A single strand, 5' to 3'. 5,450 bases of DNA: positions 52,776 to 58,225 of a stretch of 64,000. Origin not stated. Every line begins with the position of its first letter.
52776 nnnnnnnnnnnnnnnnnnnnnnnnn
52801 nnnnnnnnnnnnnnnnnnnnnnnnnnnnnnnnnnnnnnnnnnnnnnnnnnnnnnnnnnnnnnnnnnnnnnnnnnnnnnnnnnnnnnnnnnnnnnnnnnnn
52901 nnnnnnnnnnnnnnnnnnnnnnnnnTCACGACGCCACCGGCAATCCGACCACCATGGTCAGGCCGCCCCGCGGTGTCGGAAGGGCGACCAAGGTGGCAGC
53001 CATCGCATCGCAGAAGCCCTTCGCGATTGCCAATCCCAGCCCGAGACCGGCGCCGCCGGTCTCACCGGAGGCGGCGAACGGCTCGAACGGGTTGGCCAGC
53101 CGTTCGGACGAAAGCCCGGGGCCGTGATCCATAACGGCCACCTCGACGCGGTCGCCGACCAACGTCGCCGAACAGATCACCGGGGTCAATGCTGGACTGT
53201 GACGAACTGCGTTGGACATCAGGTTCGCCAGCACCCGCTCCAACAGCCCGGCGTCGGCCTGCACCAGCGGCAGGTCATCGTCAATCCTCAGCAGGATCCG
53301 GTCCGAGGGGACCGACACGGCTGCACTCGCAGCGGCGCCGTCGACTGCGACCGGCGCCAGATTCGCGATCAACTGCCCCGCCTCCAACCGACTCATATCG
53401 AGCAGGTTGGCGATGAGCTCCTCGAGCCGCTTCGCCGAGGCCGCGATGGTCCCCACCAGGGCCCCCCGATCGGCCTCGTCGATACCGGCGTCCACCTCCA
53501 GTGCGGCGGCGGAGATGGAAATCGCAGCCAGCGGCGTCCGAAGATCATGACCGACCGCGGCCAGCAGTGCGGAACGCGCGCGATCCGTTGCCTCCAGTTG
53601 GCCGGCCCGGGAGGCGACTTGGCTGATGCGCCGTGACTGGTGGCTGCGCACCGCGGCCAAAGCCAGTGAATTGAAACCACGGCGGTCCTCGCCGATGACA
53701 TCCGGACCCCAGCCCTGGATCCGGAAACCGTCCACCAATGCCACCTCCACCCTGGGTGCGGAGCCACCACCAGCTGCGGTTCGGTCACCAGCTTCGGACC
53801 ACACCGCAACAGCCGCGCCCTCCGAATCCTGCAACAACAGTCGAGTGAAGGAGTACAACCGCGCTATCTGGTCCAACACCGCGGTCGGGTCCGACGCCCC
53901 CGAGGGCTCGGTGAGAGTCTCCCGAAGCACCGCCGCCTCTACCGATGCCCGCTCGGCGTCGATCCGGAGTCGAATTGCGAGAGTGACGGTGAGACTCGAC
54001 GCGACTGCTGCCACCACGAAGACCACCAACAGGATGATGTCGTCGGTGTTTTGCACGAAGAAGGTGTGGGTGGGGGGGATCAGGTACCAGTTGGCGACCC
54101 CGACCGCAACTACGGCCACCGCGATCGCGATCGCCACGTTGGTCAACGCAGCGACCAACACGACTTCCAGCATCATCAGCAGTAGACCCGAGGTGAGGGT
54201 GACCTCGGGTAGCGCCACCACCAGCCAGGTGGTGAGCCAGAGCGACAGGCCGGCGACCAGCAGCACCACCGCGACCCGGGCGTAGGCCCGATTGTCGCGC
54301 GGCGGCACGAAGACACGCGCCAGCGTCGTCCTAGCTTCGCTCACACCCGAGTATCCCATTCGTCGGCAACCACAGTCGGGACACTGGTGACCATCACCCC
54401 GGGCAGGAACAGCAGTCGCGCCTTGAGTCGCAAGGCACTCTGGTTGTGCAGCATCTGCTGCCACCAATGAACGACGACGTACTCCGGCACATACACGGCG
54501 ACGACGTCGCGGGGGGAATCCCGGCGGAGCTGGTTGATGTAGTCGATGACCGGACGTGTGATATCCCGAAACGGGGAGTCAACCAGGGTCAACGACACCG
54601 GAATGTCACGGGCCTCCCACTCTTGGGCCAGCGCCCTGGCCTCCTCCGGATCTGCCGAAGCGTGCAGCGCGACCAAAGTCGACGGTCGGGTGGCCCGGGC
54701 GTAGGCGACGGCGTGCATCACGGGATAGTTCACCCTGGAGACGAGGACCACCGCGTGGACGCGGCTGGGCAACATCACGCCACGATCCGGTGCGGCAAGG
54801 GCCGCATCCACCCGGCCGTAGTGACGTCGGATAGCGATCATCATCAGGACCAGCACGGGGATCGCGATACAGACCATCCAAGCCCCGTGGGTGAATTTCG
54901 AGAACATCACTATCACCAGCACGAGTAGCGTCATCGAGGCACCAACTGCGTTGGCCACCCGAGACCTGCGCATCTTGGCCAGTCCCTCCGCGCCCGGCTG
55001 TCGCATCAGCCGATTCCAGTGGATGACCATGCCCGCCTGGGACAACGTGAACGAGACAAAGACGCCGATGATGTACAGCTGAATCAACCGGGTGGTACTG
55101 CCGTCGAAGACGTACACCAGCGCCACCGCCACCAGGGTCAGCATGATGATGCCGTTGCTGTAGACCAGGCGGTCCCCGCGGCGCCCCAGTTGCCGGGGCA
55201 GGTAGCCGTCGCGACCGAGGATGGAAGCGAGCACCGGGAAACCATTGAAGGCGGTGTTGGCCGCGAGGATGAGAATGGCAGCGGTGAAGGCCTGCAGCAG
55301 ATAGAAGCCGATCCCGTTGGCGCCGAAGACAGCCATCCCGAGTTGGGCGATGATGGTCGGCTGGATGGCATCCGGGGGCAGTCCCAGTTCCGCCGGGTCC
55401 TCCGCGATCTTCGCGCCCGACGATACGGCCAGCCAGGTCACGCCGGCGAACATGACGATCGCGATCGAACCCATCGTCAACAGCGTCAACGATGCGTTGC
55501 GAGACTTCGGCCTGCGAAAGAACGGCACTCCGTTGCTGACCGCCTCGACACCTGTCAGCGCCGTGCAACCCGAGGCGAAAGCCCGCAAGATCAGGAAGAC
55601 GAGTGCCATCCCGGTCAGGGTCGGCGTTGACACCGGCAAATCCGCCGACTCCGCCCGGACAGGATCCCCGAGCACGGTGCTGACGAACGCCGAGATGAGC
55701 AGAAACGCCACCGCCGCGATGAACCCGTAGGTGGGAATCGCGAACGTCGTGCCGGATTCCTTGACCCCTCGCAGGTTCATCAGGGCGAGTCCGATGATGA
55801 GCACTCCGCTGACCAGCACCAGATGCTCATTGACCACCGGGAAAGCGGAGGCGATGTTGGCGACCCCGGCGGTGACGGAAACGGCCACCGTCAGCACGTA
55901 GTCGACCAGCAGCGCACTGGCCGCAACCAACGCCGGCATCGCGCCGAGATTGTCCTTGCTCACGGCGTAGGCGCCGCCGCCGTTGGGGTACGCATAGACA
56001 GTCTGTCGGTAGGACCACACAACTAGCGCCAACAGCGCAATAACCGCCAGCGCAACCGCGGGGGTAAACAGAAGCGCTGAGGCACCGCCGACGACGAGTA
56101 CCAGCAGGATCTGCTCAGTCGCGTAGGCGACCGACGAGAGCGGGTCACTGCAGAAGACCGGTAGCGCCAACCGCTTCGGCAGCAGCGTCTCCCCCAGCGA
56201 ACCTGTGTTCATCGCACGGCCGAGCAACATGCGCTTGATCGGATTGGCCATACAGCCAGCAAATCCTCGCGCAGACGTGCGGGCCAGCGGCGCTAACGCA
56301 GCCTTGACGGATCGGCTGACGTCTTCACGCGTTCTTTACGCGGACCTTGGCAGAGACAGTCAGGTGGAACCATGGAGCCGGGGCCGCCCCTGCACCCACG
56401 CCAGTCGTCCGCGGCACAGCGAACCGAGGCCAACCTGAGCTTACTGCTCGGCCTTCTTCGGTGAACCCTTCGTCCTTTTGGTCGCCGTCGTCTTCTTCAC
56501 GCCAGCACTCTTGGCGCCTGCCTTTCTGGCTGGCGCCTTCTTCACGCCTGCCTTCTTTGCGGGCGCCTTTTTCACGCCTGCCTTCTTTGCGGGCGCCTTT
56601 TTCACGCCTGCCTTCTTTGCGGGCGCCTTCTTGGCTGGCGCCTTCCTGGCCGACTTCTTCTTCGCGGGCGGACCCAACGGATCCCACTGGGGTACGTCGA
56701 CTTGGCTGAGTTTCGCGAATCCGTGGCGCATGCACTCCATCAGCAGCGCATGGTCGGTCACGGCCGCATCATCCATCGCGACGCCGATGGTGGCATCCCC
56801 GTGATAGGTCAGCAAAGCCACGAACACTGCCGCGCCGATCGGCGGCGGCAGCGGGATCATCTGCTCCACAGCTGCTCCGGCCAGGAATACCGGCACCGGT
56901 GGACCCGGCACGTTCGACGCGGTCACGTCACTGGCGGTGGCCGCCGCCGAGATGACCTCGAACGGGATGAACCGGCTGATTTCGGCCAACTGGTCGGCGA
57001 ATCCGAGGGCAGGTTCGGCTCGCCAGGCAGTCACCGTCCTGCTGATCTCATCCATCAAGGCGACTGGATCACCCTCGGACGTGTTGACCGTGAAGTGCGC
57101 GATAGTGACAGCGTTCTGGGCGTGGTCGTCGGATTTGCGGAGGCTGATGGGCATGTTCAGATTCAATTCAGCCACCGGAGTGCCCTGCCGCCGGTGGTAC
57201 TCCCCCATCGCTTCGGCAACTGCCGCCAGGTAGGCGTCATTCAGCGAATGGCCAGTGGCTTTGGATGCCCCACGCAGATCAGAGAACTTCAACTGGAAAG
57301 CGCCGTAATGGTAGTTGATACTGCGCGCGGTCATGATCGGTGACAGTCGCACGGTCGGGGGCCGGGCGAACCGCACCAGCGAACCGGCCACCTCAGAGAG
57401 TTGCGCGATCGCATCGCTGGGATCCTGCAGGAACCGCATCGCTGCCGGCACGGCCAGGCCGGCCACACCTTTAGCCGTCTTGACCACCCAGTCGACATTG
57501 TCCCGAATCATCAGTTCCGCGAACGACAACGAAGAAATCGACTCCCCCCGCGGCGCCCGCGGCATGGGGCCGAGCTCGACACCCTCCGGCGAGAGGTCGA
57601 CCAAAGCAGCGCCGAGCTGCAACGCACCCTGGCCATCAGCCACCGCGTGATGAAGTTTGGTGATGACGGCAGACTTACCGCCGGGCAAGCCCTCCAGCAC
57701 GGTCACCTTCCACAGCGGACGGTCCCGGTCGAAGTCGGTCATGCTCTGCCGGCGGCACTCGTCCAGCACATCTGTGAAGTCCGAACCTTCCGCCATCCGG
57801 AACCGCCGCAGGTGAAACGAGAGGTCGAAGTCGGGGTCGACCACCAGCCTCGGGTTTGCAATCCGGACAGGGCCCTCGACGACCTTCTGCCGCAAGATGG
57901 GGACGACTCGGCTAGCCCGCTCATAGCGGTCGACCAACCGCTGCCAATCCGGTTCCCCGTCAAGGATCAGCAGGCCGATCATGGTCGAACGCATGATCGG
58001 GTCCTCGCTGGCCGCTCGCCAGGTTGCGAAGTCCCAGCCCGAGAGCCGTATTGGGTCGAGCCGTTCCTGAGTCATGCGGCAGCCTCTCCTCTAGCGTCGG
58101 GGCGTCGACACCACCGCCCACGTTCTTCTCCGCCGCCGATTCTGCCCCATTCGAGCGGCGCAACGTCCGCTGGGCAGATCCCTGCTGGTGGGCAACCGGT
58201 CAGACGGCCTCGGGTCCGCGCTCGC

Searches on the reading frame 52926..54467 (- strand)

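Call 32: search_protein_families(library=pfam, proteins=[window:52926-54467:-], max_evalue=0.001)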
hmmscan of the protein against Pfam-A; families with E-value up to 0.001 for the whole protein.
window:52926-54467:- (513 aa): 4 families
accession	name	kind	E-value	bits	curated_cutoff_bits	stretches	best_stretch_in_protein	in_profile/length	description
PF02518.31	HATPase_c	-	2.1e-17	64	26.4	1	405-512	2-110/111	Histidine kinase-, DNA gyrase B-, and HSP90-like ATPase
PF00512.31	HisKA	-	2.8e-14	53.3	26.9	1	297-364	1-66/66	His Kinase A (phospho-acceptor) domain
PF13493.11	DUF4118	-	5.9e-13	49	28.4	1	70-166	2-99/107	Domain of unknown function (DUF4118)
PF13581.12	HATPase_c_2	-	5e-05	23.8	27.4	1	414-489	37-112/127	Histidine kinase-like ATPase domain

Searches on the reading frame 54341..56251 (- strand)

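Call 32: search_protein_families(library=pfam, proteins=[window:54341-56251:-], max_evalue=0.001)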
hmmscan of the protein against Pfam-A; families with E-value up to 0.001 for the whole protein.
window:54341-56251:- (636 aa): 2 families
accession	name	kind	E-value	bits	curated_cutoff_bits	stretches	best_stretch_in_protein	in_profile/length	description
PF13520.12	AA_permease_2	-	1e-25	91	27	1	34-463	11-419/427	Amino acid permease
PF02705.21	K_trans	-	1.9e-05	23.7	24.8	1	102-183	91-172/454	K+ potassium transporter integral membrane domain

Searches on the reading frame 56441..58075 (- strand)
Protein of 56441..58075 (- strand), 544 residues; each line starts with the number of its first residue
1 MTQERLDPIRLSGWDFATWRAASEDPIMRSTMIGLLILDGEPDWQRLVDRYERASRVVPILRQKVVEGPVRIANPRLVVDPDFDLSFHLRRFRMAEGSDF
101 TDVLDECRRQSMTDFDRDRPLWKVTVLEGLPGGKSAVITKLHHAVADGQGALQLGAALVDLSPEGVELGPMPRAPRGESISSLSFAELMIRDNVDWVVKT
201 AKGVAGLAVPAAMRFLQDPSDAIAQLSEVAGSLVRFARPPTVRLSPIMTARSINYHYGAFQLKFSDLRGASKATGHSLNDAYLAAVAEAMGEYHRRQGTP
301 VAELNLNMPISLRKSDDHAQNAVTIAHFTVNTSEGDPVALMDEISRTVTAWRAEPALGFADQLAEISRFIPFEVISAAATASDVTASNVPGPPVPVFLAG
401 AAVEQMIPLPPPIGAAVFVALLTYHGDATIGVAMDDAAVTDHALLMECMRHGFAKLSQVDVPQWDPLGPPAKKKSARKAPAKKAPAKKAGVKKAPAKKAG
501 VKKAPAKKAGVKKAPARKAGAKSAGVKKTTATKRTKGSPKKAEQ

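Call 33: search_protein_families(library=pfam, proteins=[window:56441-58075:-], max_evalue=0.001)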
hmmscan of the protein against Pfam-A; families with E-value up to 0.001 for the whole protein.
window:56441-58075:- (544 aa): 4 families
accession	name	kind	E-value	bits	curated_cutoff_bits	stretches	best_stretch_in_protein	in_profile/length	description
PF03007.21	WS_DGAT_cat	-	4.5e-43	148.4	23.6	1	11-282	1-263/263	Wax ester synthase/diacylglycerol acyltransferase catalytic domain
PF06974.18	WS_DGAT_C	-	1.3e-17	64.6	20.7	1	321-456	3-144/145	WS/DGAT C-terminal domain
PF07382.16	HC2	-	0.00018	22.1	40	1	471-534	76-140/194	Histone H1-like nucleoprotein HC2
PF02095.21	Extensin_1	-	0.00024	21.4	105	1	469-531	14-76/171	Extensin-like protein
